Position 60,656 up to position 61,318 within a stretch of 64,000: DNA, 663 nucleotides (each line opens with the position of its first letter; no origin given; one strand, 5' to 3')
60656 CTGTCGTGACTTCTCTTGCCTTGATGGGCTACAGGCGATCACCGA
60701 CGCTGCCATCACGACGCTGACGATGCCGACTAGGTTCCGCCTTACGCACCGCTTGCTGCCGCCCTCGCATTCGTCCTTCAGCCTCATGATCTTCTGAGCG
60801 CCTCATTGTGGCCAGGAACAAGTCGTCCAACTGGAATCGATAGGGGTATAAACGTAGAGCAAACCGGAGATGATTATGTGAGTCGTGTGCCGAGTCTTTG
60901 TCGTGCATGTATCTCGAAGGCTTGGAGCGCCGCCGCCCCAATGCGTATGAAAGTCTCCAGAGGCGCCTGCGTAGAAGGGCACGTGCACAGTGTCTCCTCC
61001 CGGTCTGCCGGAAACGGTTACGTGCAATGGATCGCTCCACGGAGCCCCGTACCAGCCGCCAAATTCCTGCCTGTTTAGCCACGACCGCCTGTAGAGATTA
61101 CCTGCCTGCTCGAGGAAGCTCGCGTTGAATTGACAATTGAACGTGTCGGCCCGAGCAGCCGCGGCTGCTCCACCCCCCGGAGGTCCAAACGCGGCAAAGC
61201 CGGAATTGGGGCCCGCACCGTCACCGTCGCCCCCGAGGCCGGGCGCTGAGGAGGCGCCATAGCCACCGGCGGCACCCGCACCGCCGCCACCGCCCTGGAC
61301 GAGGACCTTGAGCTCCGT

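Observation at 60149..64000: RHS/YD-repeat polymorphic toxin with an unrecognised C-terminal domain and a downstream lipoprotein immunity candidate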

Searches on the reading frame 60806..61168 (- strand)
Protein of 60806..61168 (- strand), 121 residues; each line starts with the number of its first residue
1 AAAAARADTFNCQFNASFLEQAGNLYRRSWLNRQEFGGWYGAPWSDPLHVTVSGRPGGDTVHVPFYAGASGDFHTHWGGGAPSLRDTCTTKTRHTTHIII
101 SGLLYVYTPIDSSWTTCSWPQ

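Call 7: find_homologous_proteins(query=window:60806-61168:-, max_evalue=0.01)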
Query seq(121 aa): 1 candidates shared short words with the query, none scored E <= 0.01.

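Call 19: search_protein_representatives(protein=window:60806-61168:-)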
Query: 121 residues. Proteins with E-value up to 0.001 (for the whole library): 4; up to 1e-10: 2; up to 1e-30: 0. The best 4 are listed.
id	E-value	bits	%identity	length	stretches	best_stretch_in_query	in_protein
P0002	7.7e-12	61.4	42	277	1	2-120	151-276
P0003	2.3e-11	59.8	38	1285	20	72-109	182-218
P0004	4.9e-05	39.4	38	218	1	14-112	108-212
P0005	4.7e-04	36.2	36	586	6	84-116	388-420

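Call 22: search_protein_families(library=pfam, proteins=[P0002, P0004, window:60806-61150:-], max_evalue=10)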
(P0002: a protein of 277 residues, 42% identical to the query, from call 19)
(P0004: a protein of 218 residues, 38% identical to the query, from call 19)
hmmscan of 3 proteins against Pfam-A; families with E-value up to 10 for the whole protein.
P0002 (277 aa): 0 families

P0004 (218 aa): 0 families

seq(115 aa): 0 families

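Call 24: find_homologous_proteins(query=A2, max_evalue=1)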
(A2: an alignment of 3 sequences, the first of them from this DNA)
Query A2 (3 sequences): 262 candidates shared short words with the query, none scored E <= 1.

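Call 25: search_solved_structures(query=A2, max_evalue=10, show_alignments=3)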
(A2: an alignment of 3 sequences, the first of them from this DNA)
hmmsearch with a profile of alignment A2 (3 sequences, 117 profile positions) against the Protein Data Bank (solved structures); distinct sequences matched with E-value up to 10: 8.
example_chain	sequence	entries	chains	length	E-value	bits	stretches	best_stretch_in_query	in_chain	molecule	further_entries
9kz6_A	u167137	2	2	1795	0.3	14.4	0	29-76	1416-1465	Maltase-glucoamylase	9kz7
3ton_A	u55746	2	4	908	0.45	13.8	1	31-76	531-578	Maltase-glucoamylase, intestinal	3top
8oz8_A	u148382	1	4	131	0.62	13.4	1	54-110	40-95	Cupin 2 conserved barrel domain protein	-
2gc4_D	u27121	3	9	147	1.3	12.4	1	58-91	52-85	Cytochrome c-L | CYTOCHROME C551I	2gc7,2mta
1mg2_D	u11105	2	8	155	1.3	12.3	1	58-92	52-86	CYTOCHROME C-L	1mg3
6gcu_C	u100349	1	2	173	1.4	12.3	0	39-76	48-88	DARPin A3A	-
4bif_A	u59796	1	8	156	1.5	12.1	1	54-95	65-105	CUPIN 2 CONSERVED BARREL DOMAIN PROTEIN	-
2f4p_A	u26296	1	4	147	4.2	10.7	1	50-73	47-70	hypothetical protein TM1010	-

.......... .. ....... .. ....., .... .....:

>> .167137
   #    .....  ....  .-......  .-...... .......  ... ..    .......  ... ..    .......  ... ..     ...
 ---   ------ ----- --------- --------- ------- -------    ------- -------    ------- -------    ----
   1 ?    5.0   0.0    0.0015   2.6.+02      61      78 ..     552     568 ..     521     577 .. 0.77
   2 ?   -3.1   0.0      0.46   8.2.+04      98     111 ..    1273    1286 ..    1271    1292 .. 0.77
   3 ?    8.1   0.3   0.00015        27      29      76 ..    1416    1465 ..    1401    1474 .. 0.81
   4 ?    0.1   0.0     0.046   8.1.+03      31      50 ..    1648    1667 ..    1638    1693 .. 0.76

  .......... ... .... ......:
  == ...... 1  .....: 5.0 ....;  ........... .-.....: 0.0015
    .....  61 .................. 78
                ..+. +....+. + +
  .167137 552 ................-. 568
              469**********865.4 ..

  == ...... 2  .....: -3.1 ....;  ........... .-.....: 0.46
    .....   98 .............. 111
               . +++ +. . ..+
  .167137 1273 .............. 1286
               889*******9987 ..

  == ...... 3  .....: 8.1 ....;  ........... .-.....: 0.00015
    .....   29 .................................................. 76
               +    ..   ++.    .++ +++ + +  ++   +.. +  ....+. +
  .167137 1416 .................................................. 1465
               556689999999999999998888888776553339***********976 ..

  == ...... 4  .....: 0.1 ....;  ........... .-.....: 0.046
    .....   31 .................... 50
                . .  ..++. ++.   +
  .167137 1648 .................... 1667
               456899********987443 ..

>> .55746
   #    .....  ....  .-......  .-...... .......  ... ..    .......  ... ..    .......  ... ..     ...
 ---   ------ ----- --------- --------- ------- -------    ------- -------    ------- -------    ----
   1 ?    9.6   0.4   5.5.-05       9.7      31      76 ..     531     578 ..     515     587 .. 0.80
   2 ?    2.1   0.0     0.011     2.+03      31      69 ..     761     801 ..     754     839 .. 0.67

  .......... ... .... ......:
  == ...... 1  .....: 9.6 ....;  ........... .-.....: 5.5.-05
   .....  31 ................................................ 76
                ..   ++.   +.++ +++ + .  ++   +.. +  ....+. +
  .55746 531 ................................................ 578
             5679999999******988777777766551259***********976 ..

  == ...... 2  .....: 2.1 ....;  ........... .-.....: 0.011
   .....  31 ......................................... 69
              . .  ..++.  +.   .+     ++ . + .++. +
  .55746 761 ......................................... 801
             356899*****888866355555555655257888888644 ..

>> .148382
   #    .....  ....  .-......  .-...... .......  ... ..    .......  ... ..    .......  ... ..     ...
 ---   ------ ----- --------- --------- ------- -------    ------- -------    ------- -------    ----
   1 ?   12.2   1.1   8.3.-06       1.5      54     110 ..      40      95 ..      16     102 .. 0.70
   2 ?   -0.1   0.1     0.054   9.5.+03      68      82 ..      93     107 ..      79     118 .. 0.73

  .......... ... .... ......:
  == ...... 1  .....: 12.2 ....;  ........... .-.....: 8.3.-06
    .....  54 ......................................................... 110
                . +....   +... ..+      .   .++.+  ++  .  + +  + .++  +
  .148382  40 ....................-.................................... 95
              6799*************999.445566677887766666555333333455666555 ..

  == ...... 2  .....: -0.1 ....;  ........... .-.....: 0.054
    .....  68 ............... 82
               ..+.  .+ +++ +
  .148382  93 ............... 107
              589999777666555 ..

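Call 26: find_encoding_contigs(protein=P0002, flank=6000, max_places=6)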
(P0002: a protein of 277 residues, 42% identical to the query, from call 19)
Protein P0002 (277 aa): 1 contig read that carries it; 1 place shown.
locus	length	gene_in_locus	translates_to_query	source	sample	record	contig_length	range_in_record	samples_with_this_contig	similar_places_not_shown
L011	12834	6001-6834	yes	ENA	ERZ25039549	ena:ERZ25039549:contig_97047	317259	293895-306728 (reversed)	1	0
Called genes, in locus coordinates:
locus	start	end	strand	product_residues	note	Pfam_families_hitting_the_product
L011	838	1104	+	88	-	PF01695:IstB_IS21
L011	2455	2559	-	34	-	-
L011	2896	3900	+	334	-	PF25023:TEN_YD-shell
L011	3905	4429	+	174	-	-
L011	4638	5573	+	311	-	PF25023:TEN_YD-shell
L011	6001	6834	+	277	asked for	-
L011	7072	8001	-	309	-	PF13384:HTH_23 (faint), PF00665:rve, PF13683:rve_3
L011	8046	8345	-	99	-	PF01527:HTH_Tnp_1, PF13384:HTH_23 (weak), PF13518:HTH_28, PF13551:HTH_29 (weak)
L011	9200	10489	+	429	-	PF05593:RHS_repeat (faint), PF25023:TEN_YD-shell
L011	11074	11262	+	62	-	-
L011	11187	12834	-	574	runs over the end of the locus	PF01642:MM_CoA_mutase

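Call 27: find_encoding_contigs(protein=P0004, flank=6000, max_places=6)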
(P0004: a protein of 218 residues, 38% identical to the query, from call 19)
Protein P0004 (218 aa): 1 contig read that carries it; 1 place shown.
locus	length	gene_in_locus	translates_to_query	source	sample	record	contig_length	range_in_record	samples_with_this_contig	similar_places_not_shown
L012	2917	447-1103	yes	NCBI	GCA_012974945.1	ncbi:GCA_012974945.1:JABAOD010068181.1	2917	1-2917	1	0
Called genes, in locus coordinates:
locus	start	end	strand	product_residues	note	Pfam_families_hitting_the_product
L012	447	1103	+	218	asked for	-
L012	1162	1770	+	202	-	-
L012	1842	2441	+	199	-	-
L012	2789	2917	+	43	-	?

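Call 30: find_related_loci(query=A2, collection=genome_contigs, flank=5000)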
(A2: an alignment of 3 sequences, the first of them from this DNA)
Query A2 (115 aa) in genome_contigs; peptide patterns used: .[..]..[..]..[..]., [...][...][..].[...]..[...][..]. (x = any residue, [..] = any of these).
47 stretches matched a pattern; 2 encode a relative of the query (tblastn E <= 1e-3); 2 distinct loci.
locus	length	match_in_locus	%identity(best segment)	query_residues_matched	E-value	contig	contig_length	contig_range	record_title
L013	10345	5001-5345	95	1-115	4e-73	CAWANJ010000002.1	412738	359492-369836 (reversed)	MAG: uncultured Gemmatimonadales bacterium isolate MFD02923.bin.1.131 genome assembly, contig: contig_20559, whole genom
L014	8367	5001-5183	44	8-70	2e-13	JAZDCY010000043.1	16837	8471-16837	MAG: Gemmatimonadota bacterium isolate LQ108M_Bin_23 LQ108M_Bin_23_scaffold_43, whole genome shotgun sequence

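Call 31: find_related_loci(query=A2, collection=metagenome_contigs, flank=5000)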
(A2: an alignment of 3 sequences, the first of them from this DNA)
Query A2 (115 aa) in metagenome_contigs; peptide patterns used: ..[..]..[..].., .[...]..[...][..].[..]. (x = any residue, [..] = any of these).
136 stretches matched a pattern; 5 encode a relative of the query (tblastn E <= 1e-3); 5 distinct loci.
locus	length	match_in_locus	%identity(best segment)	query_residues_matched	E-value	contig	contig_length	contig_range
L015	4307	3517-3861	99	1-115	1e-78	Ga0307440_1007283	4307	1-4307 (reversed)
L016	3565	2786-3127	94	2-115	1e-72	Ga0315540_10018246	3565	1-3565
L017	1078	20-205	43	8-70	6e-12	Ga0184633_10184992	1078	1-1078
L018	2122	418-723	37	3-106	3e-11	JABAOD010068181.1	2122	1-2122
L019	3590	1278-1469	36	8-70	1e-9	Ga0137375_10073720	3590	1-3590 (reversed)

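Call 45: search_protein_families(library=pfam, alignment_id=A3, max_evalue=10)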
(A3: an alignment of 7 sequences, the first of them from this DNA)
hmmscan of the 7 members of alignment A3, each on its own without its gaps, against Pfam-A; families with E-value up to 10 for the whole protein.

A. member 1, seq(115 aa): 0 families

B. families by the number of members that match (of 7 scanned): 2 families
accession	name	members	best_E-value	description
PF15712.10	NPAT_C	1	0.06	NPAT C terminus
PF14464.11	Prok-JAB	1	0.075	Prokaryotic homologs of the JAB domain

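Call 46: predict_structure(alignment_id=A2)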
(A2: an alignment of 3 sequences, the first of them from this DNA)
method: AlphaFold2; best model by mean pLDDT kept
length: 115 residues; sequences in the alignment: 3
mean_pLDDT: 68.1   pTM: 0.66
mean pLDDT of the five models: 68.1, 64.5, 60.4, 48.6, 47.5
residues with pLDDT >= 90: 0; 70-90: 62; 50-70: 36; < 50: 17
segments of 3 or more residues with pLDDT < 50: 47-61
pLDDT, mean of each block of 10 residues (from residue 1): 68 82 82 65 53 39 69 70 64 82 76 68
secondary structure, 60 per line:
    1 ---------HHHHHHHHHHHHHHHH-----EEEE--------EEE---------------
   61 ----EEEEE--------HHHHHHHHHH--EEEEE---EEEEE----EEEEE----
elements in order: H10-25 E31-34 E43-45 E65-69 H78-87 E90-94 E98-102 E107-111

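Call 51: search_solved_structures(query=A3, max_evalue=10, show_alignments=5)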
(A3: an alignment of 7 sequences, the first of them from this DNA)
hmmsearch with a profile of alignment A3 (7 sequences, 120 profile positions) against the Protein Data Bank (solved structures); distinct sequences matched with E-value up to 10: 0.

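Call 53: fold_search(model_id=the predicted structure, library=pdb)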
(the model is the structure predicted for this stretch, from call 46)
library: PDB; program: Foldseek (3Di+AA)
matches with E <= 10: 520; with E <= 0.001: 0
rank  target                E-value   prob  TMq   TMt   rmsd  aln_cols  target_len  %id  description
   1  5lda_A                4.3e-02  0.93  0.51  0.46   6.9       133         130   12  Structure of deubiquitinating enzyme homolog (Pyrococcus furiosus JAMM1) in complex with ubiquitin-like SAMP2. (released 2017-06-21)
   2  5ld9_A                4.5e-02  0.96  0.53  0.49   6.8       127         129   11  Structure of deubiquitinating enzyme homolog, Pyrococcus furiosus JAMM1. (released 2017-05-17)
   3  1kmn_A                1.4e-01  0.60  0.26  0.09   4.2        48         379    8  HISTIDYL-TRNA SYNTHETASE COMPLEXED WITH HISTIDINOL AND ATP (released 1997-12-17)
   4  2qlc_B                1.4e-01  0.54  0.38  0.36   6.7       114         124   12  The crystal structure of DNA repair protein RadC from Chlorobium tepidum TLS (released 2007-09-04)
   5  1kmn_B                1.7e-01  0.57  0.26  0.09   4.2        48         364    8  HISTIDYL-TRNA SYNTHETASE COMPLEXED WITH HISTIDINOL AND ATP (released 1997-12-17)
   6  5ld9_B                2.1e-01  0.82  0.55  0.51   6.7       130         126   13  Structure of deubiquitinating enzyme homolog, Pyrococcus furiosus JAMM1. (released 2017-05-17)
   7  2el9_B                2.9e-01  0.44  0.26  0.09   4.1        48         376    8  Crystal structure of E.coli Histidyl-tRNA synthetase complexed with a histidyl-adenylate analogue (released 2008-03-18)
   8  5e3i_A                3.1e-01  0.38  0.25  0.09   4.8        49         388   12  Crystal Structure of a Histidyl-tRNA synthetase from Acinetobacter baumannii with bound L-Histidine and ATP (released 2015-11-04)
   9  1kmm_C                3.3e-01  0.44  0.27  0.09   4.3        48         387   10  HISTIDYL-TRNA SYNTHETASE COMPLEXED WITH HISTIDYL-ADENYLATE (released 1997-12-17)
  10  1kmm_A                3.5e-01  0.41  0.26  0.09   4.1        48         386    8  HISTIDYL-TRNA SYNTHETASE COMPLEXED WITH HISTIDYL-ADENYLATE (released 1997-12-17)
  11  7adp_H                3.7e-01  0.54  0.33  0.24   3.8        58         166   14  Cryo-EM structure of human ER membrane protein complex in GDN detergent (released 2020-12-02)
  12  6wjn_c                4.5e-01  0.10  0.25  0.13  12.4       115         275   10  SD-like state of human 26S Proteasome with non-cleavable M1-linked hexaubiquitin and E3 ubiquitin ligase E6AP/UBE3A (released 2020-08-05)
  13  1wu7_A                4.8e-01  0.38  0.26  0.08   4.4        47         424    8  Crystal structure of histidyl-tRNA synthetase from Thermoplasma acidophilum (released 2005-12-06)
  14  1kmm_D                5.4e-01  0.30  0.26  0.09   4.1        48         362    8  HISTIDYL-TRNA SYNTHETASE COMPLEXED WITH HISTIDYL-ADENYLATE (released 1997-12-17)
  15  5e3i_B                5.4e-01  0.30  0.26  0.09   4.8        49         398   12  Crystal Structure of a Histidyl-tRNA synthetase from Acinetobacter baumannii with bound L-Histidine and ATP (released 2015-11-04)
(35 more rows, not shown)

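Call 54: search_protein_families(library=pfam, proteins=[L014:996-5330:+], max_evalue=0.01)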
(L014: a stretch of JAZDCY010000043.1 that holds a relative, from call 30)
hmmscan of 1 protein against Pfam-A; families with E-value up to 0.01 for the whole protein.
L014:996-5330:+ (1445 aa): 1 family
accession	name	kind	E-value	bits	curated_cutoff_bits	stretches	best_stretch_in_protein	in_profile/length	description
PF05593.20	RHS_repeat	-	2.4e-42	143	22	7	436-470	4-38/38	RHS Repeat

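Call 65: fold_search(model_id=the predicted structure, library=viral)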
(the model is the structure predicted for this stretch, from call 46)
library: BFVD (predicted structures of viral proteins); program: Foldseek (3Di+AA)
matches with E <= 10: 472; with E <= 0.001: 0
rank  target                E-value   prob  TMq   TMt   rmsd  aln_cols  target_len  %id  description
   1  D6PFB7                2.4e-03  1.00  0.52  0.47   8.0       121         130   17  (no name in the UniProt tables at hand)
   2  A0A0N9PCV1            3.5e-03  1.00  0.63  0.28   2.7       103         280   20  Uncharacterized protein [Acidianus rod-shaped virus 2]
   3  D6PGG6                4.6e-03  0.99  0.53  0.31   9.7       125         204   16  (no name in the UniProt tables at hand)
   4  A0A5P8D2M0            8.7e-03  0.89  0.43  0.20  10.2       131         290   10  (no name in the UniProt tables at hand)
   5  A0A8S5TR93            1.2e-02  0.94  0.43  0.29   8.6       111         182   19  Uncharacterized protein [Siphoviridae sp. ctss15]
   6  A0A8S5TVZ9            2.6e-02  0.96  0.48  0.14   4.9       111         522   17  Minor capsid protein [Siphoviridae sp. ctmxA102]
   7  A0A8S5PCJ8            4.0e-02  0.99  0.56  0.12   3.5        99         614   22  Minor capsid protein [Siphoviridae sp. ctc6d98]
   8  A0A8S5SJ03            4.3e-02  0.94  0.50  0.25   4.4       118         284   17  Uncharacterized protein [Siphoviridae sp. cthH09]
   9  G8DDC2                4.5e-02  0.99  0.57  0.33   5.8       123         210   12  (no name in the UniProt tables at hand)
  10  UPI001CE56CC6         5.8e-02  0.95  0.50  0.43   5.2       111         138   14  (no name look-up for this kind of identifier)
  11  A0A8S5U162            6.6e-02  0.96  0.47  0.39   3.3        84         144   18  Uncharacterized protein [Myoviridae sp. ctumZ20]
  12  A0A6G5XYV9            9.1e-02  0.97  0.56  0.16   3.7       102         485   15  (no name in the UniProt tables at hand)
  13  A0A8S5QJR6            9.7e-02  0.89  0.51  0.11   6.8       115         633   16  Minor capsid protein [Siphoviridae sp. ctk4d14]
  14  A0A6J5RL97            1.3e-01  0.75  0.49  0.34   6.8       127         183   13  RadC DNA repair proteins [uncultured Caudovirales phage]
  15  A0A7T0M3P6            1.3e-01  0.38  0.38  0.32   8.6       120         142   15  (no name in the UniProt tables at hand)
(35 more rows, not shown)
